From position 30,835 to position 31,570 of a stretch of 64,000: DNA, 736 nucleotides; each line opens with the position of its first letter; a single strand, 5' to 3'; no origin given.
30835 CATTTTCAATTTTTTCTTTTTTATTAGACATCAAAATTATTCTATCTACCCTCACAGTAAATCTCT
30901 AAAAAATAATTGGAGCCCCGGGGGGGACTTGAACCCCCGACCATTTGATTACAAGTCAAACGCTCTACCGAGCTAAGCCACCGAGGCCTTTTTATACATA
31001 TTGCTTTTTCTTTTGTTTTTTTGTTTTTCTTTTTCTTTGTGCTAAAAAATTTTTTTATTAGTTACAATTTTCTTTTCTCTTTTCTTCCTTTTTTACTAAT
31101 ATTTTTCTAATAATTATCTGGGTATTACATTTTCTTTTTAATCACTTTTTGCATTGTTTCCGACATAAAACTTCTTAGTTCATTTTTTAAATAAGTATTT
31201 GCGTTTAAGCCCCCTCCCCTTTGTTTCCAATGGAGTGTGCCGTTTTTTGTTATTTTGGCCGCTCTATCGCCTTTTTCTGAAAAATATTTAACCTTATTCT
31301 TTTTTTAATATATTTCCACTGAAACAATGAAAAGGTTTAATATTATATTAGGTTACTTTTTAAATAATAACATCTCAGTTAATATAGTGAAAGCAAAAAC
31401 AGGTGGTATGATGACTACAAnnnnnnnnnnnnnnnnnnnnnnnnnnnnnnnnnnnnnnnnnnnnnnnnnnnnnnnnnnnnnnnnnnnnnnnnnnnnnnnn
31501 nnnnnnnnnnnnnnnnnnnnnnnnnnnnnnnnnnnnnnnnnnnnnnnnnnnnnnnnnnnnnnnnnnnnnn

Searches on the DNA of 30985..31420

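Call 79: search_rna_families(source=window, start=30985, end=31420, threshold=evalue, max_evalue=10)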
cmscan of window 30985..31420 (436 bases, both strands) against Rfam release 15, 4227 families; matches with E-value up to 10: 2.
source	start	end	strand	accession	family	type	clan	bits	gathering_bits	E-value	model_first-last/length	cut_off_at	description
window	31288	31339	+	RF02266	XIST_intron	Gene; lncRNA;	-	17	70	2.6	1-68/68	no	XIST 3' intron conserved motif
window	31167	31200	-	RF03528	mir-1264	Gene; miRNA;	-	14.4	79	6.3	12-49/67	no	mir-1264 microRNA precursor family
